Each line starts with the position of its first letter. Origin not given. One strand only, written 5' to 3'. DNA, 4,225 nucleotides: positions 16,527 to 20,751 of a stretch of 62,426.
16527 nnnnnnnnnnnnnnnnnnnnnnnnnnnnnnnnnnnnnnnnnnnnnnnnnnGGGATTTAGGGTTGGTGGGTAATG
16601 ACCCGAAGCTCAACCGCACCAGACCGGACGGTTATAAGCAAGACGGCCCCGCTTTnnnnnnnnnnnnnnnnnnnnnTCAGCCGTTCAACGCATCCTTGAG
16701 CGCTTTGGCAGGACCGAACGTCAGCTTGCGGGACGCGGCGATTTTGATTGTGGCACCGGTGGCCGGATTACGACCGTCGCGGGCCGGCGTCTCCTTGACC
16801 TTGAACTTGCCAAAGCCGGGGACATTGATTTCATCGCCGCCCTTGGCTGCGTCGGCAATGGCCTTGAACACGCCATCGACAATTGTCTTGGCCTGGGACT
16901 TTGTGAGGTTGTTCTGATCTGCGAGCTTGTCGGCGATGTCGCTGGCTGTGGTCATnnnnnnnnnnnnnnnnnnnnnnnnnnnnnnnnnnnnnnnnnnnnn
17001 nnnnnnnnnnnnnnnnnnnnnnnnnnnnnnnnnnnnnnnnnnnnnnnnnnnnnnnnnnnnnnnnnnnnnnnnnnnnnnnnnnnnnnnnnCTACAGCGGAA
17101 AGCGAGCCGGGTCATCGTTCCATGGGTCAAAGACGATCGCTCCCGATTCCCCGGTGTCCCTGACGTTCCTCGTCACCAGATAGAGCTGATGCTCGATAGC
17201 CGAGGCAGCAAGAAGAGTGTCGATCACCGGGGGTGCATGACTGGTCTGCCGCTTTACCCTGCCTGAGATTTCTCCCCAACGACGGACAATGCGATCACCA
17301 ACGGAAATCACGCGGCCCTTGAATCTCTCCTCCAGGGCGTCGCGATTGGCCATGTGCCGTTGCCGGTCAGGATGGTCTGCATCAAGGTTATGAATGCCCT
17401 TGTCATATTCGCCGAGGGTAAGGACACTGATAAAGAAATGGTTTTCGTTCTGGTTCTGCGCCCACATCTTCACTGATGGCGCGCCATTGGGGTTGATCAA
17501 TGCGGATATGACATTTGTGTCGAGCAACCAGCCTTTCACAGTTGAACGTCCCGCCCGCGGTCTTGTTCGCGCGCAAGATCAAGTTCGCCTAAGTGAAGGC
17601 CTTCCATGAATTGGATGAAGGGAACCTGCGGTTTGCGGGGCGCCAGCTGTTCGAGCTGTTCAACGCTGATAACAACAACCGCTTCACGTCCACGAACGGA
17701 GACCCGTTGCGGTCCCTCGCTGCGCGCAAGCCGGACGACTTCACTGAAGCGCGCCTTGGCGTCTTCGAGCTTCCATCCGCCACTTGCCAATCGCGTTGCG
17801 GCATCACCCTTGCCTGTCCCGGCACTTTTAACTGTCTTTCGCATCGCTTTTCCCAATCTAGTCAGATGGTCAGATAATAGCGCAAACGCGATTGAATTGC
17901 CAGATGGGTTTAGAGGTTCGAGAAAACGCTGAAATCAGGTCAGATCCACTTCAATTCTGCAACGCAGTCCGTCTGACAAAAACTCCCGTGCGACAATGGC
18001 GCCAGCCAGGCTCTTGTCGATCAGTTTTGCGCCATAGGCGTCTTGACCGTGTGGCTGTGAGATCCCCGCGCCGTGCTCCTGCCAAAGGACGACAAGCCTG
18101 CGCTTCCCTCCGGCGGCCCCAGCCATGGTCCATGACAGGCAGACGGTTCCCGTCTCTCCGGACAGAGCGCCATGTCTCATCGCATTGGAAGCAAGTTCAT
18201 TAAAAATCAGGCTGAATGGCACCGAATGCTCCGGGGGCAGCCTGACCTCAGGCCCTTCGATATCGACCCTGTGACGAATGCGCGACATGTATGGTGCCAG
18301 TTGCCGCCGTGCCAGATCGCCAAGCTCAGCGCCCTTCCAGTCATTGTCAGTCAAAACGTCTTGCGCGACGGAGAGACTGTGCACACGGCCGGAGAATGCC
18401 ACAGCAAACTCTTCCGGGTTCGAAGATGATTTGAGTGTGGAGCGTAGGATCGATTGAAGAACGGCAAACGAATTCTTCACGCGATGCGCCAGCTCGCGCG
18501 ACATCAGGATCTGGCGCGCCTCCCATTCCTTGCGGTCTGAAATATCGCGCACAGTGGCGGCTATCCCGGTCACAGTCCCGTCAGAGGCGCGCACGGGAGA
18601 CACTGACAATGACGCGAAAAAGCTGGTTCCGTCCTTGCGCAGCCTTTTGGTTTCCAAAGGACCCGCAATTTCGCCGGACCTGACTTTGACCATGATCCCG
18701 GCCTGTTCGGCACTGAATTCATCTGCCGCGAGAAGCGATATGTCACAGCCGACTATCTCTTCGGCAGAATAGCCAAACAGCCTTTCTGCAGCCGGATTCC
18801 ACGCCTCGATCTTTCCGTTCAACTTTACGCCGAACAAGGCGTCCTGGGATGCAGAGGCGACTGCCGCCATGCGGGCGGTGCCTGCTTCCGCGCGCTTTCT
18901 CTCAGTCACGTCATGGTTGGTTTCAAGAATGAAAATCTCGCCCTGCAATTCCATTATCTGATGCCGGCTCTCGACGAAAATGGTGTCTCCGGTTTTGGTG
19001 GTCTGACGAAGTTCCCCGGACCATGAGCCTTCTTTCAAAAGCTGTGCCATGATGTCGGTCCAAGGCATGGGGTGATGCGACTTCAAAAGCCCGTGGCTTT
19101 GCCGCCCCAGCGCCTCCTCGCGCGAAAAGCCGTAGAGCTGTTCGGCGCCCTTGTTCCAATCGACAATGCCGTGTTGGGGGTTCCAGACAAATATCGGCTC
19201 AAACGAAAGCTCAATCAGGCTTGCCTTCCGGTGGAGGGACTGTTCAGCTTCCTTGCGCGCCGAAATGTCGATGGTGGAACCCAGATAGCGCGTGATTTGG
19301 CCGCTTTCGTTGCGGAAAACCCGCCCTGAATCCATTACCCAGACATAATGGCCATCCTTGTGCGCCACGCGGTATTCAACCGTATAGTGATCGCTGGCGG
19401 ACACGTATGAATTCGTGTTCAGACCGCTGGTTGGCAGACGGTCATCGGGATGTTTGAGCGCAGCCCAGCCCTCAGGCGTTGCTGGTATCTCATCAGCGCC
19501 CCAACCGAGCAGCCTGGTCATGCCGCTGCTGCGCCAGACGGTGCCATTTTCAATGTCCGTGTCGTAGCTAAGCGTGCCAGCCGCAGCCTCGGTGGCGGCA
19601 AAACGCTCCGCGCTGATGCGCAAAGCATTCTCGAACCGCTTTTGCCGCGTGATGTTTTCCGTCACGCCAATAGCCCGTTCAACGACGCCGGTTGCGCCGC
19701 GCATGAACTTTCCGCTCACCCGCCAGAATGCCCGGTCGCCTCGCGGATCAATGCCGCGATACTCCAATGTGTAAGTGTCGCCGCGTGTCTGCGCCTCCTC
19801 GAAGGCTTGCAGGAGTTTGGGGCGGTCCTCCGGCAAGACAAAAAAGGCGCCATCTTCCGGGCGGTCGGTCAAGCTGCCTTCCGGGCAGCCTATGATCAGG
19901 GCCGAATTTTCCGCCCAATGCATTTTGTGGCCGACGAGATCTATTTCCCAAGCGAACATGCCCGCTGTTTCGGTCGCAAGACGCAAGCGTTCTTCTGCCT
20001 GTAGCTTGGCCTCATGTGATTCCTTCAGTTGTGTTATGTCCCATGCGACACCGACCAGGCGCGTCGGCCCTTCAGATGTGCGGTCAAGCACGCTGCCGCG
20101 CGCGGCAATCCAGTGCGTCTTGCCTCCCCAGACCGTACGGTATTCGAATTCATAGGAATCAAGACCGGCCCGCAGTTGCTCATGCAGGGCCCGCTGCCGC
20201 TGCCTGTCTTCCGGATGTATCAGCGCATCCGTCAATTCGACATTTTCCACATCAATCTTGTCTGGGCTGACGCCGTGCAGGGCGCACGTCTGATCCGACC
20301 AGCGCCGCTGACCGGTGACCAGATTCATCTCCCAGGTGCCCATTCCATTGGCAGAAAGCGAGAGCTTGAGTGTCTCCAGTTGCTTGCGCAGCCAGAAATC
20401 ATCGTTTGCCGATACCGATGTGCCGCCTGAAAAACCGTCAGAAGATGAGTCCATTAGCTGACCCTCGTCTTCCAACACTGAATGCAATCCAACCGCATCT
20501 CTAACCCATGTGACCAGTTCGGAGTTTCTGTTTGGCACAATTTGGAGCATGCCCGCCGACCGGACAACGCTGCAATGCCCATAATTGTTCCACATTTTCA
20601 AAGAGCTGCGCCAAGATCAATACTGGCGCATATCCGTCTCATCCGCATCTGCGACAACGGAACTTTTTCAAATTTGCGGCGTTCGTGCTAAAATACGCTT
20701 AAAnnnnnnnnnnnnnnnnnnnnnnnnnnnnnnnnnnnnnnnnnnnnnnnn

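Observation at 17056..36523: Island of eight exact EcfG-type (GGAAC-N16/17-CGTT) general-stress promoters within ~20 kb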

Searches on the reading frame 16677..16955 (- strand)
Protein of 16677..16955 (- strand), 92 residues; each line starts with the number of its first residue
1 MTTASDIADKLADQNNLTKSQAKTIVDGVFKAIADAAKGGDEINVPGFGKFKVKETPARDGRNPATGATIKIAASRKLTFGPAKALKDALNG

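Call 4: search_protein_families(library=pfam, proteins=[window:16677-16955:-])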
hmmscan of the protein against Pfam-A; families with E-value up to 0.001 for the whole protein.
window:16677-16955:- (92 aa): 2 families
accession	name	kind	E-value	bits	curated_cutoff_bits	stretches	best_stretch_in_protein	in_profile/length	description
PF00216.26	Bac_DNA_binding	-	3.8e-29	101.2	22.4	1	3-91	2-90/90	Bacterial DNA-binding protein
PF18291.6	HU-HIG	-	0.00089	19.7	26.2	1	3-91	33-119/125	HU domain fused to wHTH, Ig, or Glycine-rich motif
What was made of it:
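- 16677..16955 (-): HU/IHF-family DNA-binding protein, 92 aa. PF00216, E=3.8e-29 (call 4).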

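Call 7: search_protein_families(library=ncbifam, proteins=[window:16677-16955:-], max_evalue=0.01)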
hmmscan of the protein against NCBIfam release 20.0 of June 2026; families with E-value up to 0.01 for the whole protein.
window:16677-16955:- (92 aa): 7 families
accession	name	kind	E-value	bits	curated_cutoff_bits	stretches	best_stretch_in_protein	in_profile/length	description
NF001401.0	PRK00285.1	equivalog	3.1e-23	81.8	111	1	3-91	7-95/103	integration host factor subunit alpha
NF008023.0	PRK10753.1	equivalog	7.5e-20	71.1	162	1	6-90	5-89/90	nucleoid-associated protein HU-alpha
NF007945.0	PRK10664.1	equivalog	1.8e-18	66.9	157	1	5-91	4-90/90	nucleoid-associated protein HU-beta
TIGR00987.1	himA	equivalog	2.6e-18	66.2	120.25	1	3-89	3-89/96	integration host factor subunit alpha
NF001222.0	PRK00199.1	equivalog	6.7e-16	58.3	115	1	3-91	2-91/95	integration host factor subunit beta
TIGR00988.1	hip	equivalog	3.1e-14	53.1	119.95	1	3-91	2-91/94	integration host factor subunit beta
TIGR01201.1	HU_rel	subfamily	0.0001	22.2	68.6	1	3-90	32-119/170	HU family DNA-binding protein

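Call 54: find_encoding_contigs(protein=window:16677-16955:-, flank=6000, max_places=8)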
Protein window:16677-16955:- (92 aa): 7 contigs read that carry it; 7 places shown.
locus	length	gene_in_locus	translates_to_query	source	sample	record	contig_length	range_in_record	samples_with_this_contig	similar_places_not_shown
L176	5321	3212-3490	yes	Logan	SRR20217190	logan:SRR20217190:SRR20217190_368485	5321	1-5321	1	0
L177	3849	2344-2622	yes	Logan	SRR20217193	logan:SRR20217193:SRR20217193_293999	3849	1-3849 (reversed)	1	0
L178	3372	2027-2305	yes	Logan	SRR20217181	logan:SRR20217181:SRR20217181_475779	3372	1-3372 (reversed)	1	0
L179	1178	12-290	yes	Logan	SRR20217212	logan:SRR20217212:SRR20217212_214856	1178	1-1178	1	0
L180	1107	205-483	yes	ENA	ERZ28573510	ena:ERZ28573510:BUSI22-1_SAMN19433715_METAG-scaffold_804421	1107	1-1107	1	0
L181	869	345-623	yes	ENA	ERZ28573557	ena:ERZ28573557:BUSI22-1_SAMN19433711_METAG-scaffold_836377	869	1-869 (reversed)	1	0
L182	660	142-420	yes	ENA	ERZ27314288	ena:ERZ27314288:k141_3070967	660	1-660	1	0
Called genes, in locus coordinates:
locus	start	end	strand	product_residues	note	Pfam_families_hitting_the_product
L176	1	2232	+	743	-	?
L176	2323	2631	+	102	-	PF02604:PhdYeFM_antitox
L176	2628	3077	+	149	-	PF01850:PIN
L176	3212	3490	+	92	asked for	PF00216:Bac_DNA_binding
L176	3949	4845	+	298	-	PF12706:Lactamase_B_2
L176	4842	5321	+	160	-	?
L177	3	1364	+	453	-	?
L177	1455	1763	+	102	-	PF02604:PhdYeFM_antitox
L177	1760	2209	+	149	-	PF01850:PIN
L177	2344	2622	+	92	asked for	PF00216:Bac_DNA_binding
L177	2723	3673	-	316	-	PF00126:HTH_1, PF03466:LysR_substrate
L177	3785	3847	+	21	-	?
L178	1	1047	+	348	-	?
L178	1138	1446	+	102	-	PF02604:PhdYeFM_antitox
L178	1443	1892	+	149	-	PF01850:PIN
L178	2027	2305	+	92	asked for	PF00216:Bac_DNA_binding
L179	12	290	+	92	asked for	PF00216:Bac_DNA_binding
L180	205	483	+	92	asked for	PF00216:Bac_DNA_binding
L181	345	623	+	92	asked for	PF00216:Bac_DNA_binding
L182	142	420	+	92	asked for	PF00216:Bac_DNA_binding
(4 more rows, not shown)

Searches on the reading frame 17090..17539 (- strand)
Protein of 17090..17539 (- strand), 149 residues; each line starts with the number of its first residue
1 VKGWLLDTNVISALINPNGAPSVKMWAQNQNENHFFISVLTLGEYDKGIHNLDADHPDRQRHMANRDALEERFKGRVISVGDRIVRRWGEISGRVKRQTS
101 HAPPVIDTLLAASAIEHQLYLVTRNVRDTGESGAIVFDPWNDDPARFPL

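Call 6: search_protein_families(library=pfam, proteins=[window:17090-17539:-], max_evalue=0.01)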
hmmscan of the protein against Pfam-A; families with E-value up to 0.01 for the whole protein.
window:17090-17539:- (149 aa): 1 family
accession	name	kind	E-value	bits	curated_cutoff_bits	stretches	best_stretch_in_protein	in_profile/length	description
PF01850.27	PIN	-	7e-10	40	23.6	1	5-125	2-111/120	PIN domain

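Call 7: search_protein_families(library=ncbifam, proteins=[window:17090-17539:-], max_evalue=0.01)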
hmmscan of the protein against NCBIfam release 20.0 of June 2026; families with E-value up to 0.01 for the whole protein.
window:17090-17539:- (149 aa): 1 family
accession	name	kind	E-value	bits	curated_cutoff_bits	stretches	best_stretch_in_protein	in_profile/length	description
NF047863.1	VapCLeptosp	equivalog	2.8e-09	37.3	140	1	4-128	1-117/130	type II toxin-antitoxin system tRNA(fMet)-specific endonuclease VapC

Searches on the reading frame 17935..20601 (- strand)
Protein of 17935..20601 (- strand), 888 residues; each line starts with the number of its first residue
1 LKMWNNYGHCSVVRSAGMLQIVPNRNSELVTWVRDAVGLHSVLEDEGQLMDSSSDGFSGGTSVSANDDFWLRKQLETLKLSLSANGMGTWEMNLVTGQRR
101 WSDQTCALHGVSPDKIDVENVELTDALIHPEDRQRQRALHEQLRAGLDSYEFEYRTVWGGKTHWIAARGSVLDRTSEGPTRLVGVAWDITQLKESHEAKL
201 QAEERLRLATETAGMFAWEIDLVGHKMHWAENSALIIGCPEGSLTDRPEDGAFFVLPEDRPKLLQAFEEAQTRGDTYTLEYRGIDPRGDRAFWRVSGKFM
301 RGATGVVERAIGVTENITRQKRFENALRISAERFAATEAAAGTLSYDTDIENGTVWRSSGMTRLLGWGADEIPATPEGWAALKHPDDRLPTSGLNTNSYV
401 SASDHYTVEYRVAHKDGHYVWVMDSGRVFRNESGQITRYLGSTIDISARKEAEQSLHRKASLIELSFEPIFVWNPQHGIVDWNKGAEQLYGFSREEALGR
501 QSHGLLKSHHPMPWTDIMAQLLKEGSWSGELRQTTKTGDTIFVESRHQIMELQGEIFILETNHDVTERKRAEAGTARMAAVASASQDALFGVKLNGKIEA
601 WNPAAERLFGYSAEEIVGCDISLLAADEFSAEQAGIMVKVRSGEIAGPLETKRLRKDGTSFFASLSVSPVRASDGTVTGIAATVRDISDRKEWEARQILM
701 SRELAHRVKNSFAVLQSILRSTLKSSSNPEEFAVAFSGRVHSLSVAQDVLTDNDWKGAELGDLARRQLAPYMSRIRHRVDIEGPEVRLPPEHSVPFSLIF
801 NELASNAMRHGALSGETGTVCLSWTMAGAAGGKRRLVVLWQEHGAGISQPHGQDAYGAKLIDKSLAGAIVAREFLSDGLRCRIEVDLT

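Call 4: search_protein_families(library=pfam, proteins=[window:17935-20601:-])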
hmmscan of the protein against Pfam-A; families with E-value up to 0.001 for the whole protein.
window:17935-20601:- (888 aa): 7 families
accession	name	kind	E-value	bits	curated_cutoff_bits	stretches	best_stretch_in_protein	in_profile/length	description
PF08447.18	PAS_3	-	1.4e-59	198.8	25.6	5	358-441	5-87/89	PAS fold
PF13426.13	PAS_9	-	2.4e-35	121.4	27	2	587-689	2-103/103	PAS domain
PF00989.32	PAS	-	1.4e-28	99.6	22.6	2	577-687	2-113/113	PAS fold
PF08448.16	PAS_4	-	2.1e-26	92.8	23.1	2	584-692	3-110/110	PAS fold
PF07536.20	HWE_HK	-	6.7e-26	91.3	22.8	1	703-785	1-83/83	HWE histidine kinase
PF13188.13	PAS_8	-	7.6e-10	38.8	21.8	1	577-625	2-48/65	PAS domain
PF07568.18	HisKA_2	-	6.9e-06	26.5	22.3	1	703-754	1-54/76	Histidine kinase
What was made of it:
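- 17935..20454 (-): Sensor histidine kinase with five PAS domains and an HWE domain, H-box HRVKN. Pfam PAS_3 x5 and HWE_HK (call 4).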

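Call 7: search_protein_families(library=ncbifam, proteins=[window:17935-20601:-], max_evalue=0.01)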
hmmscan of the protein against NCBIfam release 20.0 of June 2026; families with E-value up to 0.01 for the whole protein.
window:17935-20601:- (888 aa): 22 families
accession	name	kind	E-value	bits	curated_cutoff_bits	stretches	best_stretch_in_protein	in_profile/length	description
TIGR00229.1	sensory_box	domain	3.6e-71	237.2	22.9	5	578-695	7-124/126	PAS domain S-box protein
NF052573.1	HisKinEspAMyxo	equivalog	1.6e-61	208.3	1400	4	340-545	138-343/755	serine histidine kinase EspA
NF010077.0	PRK13559.1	subfamily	7.9e-52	176.3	361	1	602-885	72-357/364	hypothetical protein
NF007298.0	PRK09776.1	equivalog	3.6e-49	167.5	1135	4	72-207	425-558/1111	diguanylate cyclase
NF052306.1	BluLightHisKinLov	equivalog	6.9e-49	166.5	450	1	604-885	53-332/334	blue-light-activated histidine kinase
NF041777.1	sens_FixL_Rhizob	equivalog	2e-46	158.6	850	4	83-211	3-130/485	sensor protein FixL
NF053781.1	cdiGMPphdstlr2612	equivalog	5.2e-35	120.5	1600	3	254-572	510-833/1268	Tlr1612 family c-di-GMP phosphodiesterase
NF008467.0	PRK11359.1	equivalog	7.3e-15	54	857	2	595-702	31-142/800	oxygen-sensing cyclic-di-GMP phosphodiesterase DosP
NF045675.1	PhdiestaseDibA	equivalog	2.1e-14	52.8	980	2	412-540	35-162/623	phosphodiesterase DibA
NF052574.1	HisKinEspCMyxo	equivalog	3.7e-12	45.2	1200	1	602-699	314-410/785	serine histidine kinase EspC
NF052652.1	YtvA_fam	equivalog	1.5e-10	41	250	1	602-696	29-123/243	YtvA family blue-light photoreceptor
NF047874.1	MASE3_PAS_HK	subfamily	1.2e-09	37.5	560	2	448-574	256-384/655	MASE3 domain-containing sensor histidine kinase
NF010076.0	PRK13557.1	subfamily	3.1e-09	35.8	631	1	602-694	59-151/540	histidine kinase famiy protein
NF008468.0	PRK11360.1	equivalog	7.2e-09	34.5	646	1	586-696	278-386/616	two-component system sensor histidine kinase AtoS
NF041552.1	TF_PrdR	equivalog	4.2e-07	28.7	795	0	456-569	133-238/577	sigma-54 dependent transcriptional regulator PrdR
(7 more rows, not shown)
